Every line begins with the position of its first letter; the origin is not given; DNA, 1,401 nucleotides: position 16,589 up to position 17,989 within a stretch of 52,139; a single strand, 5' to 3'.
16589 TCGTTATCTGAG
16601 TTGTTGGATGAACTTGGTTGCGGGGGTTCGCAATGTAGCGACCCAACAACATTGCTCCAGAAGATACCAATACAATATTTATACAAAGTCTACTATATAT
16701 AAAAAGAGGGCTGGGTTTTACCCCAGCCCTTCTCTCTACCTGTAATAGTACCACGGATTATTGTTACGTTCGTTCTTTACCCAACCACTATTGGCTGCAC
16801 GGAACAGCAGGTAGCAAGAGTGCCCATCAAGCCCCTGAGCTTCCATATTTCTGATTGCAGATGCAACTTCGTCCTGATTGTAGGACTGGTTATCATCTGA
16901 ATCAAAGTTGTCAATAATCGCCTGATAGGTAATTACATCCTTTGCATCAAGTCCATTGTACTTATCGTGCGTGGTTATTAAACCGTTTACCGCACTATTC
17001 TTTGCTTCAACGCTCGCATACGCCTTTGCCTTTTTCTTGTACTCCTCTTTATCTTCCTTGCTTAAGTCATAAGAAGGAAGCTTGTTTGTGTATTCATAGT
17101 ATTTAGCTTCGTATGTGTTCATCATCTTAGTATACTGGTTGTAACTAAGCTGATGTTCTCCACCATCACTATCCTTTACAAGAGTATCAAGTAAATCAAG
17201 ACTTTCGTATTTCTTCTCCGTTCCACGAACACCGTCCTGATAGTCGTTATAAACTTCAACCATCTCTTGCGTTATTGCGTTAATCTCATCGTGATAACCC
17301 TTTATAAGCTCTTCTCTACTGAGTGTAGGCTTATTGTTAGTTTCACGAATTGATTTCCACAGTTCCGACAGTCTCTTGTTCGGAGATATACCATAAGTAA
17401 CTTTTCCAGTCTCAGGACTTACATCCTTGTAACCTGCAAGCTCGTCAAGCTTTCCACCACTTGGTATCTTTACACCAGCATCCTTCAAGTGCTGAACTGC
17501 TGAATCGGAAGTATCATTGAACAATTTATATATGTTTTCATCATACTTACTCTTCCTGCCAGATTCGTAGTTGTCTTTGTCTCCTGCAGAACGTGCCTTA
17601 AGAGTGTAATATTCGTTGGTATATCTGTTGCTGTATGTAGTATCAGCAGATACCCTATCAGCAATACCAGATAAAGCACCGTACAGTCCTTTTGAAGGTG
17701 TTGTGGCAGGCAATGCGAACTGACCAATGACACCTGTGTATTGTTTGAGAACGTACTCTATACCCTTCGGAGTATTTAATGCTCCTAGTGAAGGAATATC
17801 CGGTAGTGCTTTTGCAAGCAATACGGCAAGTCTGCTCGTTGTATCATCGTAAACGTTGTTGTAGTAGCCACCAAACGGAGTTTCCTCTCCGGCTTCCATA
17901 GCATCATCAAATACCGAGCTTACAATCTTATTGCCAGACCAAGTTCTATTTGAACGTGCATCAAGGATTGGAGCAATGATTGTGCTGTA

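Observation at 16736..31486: A 4,916-aa polyvalent ORF occupies about 28% of the phage genome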

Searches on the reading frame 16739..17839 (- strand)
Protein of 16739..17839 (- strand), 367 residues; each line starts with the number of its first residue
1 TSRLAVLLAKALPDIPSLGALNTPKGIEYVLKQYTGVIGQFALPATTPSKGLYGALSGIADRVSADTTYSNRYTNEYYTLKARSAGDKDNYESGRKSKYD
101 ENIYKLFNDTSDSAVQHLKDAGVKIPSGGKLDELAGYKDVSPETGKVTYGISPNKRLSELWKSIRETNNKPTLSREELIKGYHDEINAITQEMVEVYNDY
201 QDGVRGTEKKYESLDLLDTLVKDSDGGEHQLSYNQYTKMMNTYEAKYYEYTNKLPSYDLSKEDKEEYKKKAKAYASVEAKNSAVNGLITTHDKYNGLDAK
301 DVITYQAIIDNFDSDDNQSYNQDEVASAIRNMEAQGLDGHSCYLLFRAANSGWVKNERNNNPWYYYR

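Call 79: search_protein_families(library=pfam, proteins=[window:16739-17839:-], max_evalue=1)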
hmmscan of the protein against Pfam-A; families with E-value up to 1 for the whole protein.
window:16739-17839:- (367 aa): 1 family
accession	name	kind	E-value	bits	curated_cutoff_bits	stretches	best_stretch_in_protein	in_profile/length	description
PF18857.6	LPD38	-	0.00055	20.5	27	1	1-47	120-170/189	Large polyvalent protein associated domain 38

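Call 80: search_protein_families(library=phrogs, proteins=[window:16739-17839:-], max_evalue=0.01)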
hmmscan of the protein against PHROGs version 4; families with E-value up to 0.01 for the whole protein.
window:16739-17839:- (367 aa): 0 families
